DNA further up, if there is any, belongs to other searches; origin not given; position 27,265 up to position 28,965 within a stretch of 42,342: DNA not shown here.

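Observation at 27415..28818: MurC homolog at the canonical dcw position with a destroyed P-loop and other catalytic substitutions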

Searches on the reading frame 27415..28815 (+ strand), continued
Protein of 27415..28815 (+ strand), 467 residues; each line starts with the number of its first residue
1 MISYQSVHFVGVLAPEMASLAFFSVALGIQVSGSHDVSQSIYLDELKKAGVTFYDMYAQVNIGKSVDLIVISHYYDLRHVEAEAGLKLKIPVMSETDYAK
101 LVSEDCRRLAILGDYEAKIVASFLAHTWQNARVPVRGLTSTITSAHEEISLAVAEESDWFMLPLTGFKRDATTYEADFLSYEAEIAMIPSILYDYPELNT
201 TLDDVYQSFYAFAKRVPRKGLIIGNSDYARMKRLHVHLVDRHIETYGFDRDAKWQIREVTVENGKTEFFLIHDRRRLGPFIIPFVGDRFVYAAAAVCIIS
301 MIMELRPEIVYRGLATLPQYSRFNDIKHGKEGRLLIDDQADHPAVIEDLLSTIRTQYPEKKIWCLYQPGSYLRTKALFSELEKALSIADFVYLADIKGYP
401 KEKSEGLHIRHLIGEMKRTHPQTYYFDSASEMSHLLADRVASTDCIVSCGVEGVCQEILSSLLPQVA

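Call 26: find_encoding_contigs(protein=P0014, flank=10000, max_places=2)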
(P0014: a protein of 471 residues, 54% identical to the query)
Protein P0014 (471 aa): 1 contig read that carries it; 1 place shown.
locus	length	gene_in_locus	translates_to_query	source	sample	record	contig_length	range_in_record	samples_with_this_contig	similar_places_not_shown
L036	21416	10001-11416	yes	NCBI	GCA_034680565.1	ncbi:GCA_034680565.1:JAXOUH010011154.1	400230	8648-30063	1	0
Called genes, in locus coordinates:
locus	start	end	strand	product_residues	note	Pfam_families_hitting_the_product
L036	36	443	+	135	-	-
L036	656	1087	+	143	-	PF02381:MraZ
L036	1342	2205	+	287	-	PF01795:Methyltransf_5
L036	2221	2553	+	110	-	-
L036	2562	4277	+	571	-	PF03717:PBP_dimer, PF00905:Transpeptidase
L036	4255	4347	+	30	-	-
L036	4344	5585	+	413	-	PF08245:Mur_ligase_M, PF02875:Mur_ligase_C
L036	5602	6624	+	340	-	PF00953:Glycos_transf_4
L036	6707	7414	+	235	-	PF01255:Prenyltransf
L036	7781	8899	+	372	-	PF01098:FTSW_RODA_SPOVE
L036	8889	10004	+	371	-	PF03033:Glyco_transf_28, PF04101:Glyco_tran_28_C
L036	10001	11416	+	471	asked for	PF02875:Mur_ligase_C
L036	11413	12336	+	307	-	PF01565:FAD_binding_4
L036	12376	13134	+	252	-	PF08478:POTRA_1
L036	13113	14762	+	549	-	PF01368:DHH, PF02272:DHHA1, PF17768:RecJ_OB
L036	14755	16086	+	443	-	PF18073:Zn_ribbon_LapB, PF13481:AAA_25, PF03796:DnaB_C (weak), PF06745:ATPase, PF23442:DUF7125 (faint), PF13401:AAA_22 (faint)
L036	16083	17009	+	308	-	PF01850:PIN (weak)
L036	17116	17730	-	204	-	-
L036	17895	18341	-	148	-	-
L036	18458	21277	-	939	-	PF00912:Transgly, PF00905:Transpeptidase, PF17957:Big_7 (weak)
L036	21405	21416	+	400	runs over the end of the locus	PF00579:tRNA-synt_1b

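Call 27: find_encoding_contigs(protein=P0035, flank=10000, max_places=2)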
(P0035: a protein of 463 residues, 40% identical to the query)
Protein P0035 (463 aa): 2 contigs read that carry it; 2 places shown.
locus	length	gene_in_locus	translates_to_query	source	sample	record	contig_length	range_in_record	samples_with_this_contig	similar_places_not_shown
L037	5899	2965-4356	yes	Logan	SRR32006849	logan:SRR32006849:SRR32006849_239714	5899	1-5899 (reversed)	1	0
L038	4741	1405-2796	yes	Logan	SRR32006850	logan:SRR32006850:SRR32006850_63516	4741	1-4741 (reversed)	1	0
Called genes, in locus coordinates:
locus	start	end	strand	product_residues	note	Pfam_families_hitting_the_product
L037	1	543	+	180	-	?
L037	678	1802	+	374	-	PF01098:FTSW_RODA_SPOVE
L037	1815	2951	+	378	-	PF03033:Glyco_transf_28, PF13579:Glyco_trans_4_4 (faint), PF04101:Glyco_tran_28_C, PF00201:UDPGT (weak)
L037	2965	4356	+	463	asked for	PF01225:Mur_ligase (weak), PF08245:Mur_ligase_M (faint), PF02875:Mur_ligase_C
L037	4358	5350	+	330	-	PF01565:FAD_binding_4, PF02873:MurB_C (weak)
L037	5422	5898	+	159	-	?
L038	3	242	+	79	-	?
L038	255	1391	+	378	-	PF03033:Glyco_transf_28, PF13579:Glyco_trans_4_4 (faint), PF04101:Glyco_tran_28_C, PF00201:UDPGT (weak)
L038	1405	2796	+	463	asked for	PF01225:Mur_ligase (weak), PF08245:Mur_ligase_M (faint), PF02875:Mur_ligase_C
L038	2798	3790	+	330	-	PF01565:FAD_binding_4, PF02873:MurB_C (weak)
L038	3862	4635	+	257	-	PF08478:POTRA_1 (faint)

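Call 32: search_protein_representatives(alignment_id=A2)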
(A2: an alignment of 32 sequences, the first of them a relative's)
Query: 32 sequences, 467 profile positions. Proteins with E-value up to 0.001 (for the whole library): 15170; up to 1e-10: 8660; up to 1e-30: 2210. The best 150 are listed.
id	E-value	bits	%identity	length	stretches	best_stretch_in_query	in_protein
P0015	1.4e-215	732.7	-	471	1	1-466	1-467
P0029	8.8e-164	562.0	-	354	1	119-464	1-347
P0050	4.7e-158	543.1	-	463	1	1-455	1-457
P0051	9.6e-79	281.6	-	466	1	4-455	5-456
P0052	3.4e-77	276.5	-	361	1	120-455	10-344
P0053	4.8e-76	272.7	-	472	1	3-455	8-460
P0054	5.1e-76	272.6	-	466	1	5-457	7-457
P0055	5.4e-75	269.3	-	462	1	2-464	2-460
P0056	8.5e-73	262.0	-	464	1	3-460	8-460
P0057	1.6e-72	261.1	-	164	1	304-465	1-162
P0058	1.5e-71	257.9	-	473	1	4-455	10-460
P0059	2.6e-70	253.8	-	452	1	17-457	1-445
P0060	5.9e-69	249.3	-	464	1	2-455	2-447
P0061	4.1e-67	243.3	-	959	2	3-455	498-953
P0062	2.6e-66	240.6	-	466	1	3-455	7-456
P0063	3.3e-66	240.3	-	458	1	6-455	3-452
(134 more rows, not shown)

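Call 34: predict_structure(alignment_id=A1)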
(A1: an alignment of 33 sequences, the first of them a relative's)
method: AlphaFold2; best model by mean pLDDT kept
length: 467 residues; sequences in the alignment: 33
mean_pLDDT: 94.5   pTM: 0.93
mean pLDDT of the five models: 94.5, 94.4, 94.3, 93.5, 92.0
residues with pLDDT >= 90: 433; 70-90: 27; 50-70: 6; < 50: 1
segments of 3 or more residues with pLDDT < 50: none
pLDDT, mean of each block of 10 residues (from residue 1): 89 97 96 92 94 96 96 96 97 97 96 96 96 95 78 94 95 93 97 92 95 97 97 95 96 97 96 96 96 98 96 96 93 95 97 96 97 95 98 95 88 94 96 95 96 94 77
secondary structure, 60 per line:
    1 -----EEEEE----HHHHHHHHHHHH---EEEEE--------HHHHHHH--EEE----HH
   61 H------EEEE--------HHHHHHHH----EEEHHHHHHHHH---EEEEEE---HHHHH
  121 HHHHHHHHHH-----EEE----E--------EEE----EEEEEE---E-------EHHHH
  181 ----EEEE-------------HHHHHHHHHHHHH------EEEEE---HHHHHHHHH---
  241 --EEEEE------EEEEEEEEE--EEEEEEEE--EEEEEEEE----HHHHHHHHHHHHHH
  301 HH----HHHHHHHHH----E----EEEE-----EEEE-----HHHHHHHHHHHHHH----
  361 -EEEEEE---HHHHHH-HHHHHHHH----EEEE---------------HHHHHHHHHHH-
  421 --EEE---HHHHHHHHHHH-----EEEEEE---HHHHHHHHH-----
elements in order: E6-10 H15-26 E30-34 H43-49 E52-54 E68-71 H80-87 E92-94 H95-103 E107-112 H116-130 E136-138 E152-154 E159-164 H177-180 E185-188 H202-214 E221-225 H229-237 E243-247 E254-262 E265-272 E275-282 H287-302 H307-315 E325-328 E334-337 H343-356 E362-367 H371-376 H378-385 E390-393 H409-419 E423-425 H429-439 E445-450 H454-462

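Call 38: fold_search(model_id=the predicted structure, library=pdb)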
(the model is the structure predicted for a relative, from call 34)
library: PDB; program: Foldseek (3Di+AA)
matches with E <= 10: 1828; with E <= 0.001: 148
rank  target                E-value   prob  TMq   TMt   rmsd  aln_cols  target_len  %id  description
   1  2f00_B                3.5e-37  1.00  0.89  0.86   2.9       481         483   19  Escherichia coli MurC (released 2006-10-24)
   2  4hv4_B                3.9e-37  1.00  0.83  0.84   3.7       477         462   21  2.25 Angstrom resolution crystal structure of UDP-N-acetylmuramate--L-alanine ligase (murC) from Yersinia pestis CO92  (released 2012-11-21)
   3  1p3d_A                8.4e-37  1.00  0.89  0.90   2.5       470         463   18  Crystal Structure of UDP-N-acetylmuramic acid:L-alanine ligase (MurC) in Complex with UMA and ANP. (released 2003-07-15)
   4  1p3d_B                1.5e-36  1.00  0.89  0.90   2.5       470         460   19  Crystal Structure of UDP-N-acetylmuramic acid:L-alanine ligase (MurC) in Complex with UMA and ANP. (released 2003-07-15)
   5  4hv4_A                1.9e-36  1.00  0.86  0.86   3.4       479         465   21  2.25 Angstrom resolution crystal structure of UDP-N-acetylmuramate--L-alanine ligase (murC) from Yersinia pestis CO92  (released 2012-11-21)
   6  1p31_A                2.0e-36  1.00  0.88  0.89   2.8       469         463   18  Crystal Structure of UDP-N-acetylmuramic acid:L-alanine Ligase (MurC) from Haemophilus influenzae (released 2003-07-15)
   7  1p31_B                2.9e-36  1.00  0.89  0.90   2.5       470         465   19  Crystal Structure of UDP-N-acetylmuramic acid:L-alanine Ligase (MurC) from Haemophilus influenzae (released 2003-07-15)
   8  2f00_A                4.2e-36  1.00  0.87  0.85   2.8       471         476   19  Escherichia coli MurC (released 2006-10-24)
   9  1gqy_B                4.6e-35  1.00  0.86  0.86   3.4       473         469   18  MURC - CRYSTAL STRUCTURE OF THE ENZYME FROM HAEMOPHILUS INFLUENZAE COMPLEXED WITH AMPPCP (released 2003-06-13)
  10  9ir6_A                7.6e-35  1.00  0.58  0.59  13.9       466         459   22  Crystal structure of UDP-N-acetylmuramic Acid L-alanine ligase (MurC) from Roseburia faecis in complex with UNAM (released 2025-04-09)
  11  9s8i_A                8.0e-35  1.00  0.70  0.72   6.0       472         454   20  Crystal Structure of UDP-N-acetylmuramate-L-alanine ligase (MurC) from Pseudomonas aeruginosa in complex with compound (released 2025-09-17)
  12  9ir5                  1.0e-34  1.00  0.60  0.61  13.8       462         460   22  Crystal structure of apo-form UDP-N-acetylmuramic Acid L-alanine ligase (MurC) from Roseburia faecis (released 2025-04-09)
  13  1gqy_A                1.2e-34  1.00  0.84  0.84   3.3       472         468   18  MURC - CRYSTAL STRUCTURE OF THE ENZYME FROM HAEMOPHILUS INFLUENZAE COMPLEXED WITH AMPPCP (released 2003-06-13)
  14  9s8i_B                1.6e-34  1.00  0.69  0.71   6.2       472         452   20  Crystal Structure of UDP-N-acetylmuramate-L-alanine ligase (MurC) from Pseudomonas aeruginosa in complex with compound (released 2025-09-17)
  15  7bva_A                1.2e-31  1.00  0.80  0.78   4.6       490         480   18  Crystal structure of UDP-N-acetylmuramic Acid L-alanine ligase (MurC) from Mycobacterium bovis (released 2020-04-22)
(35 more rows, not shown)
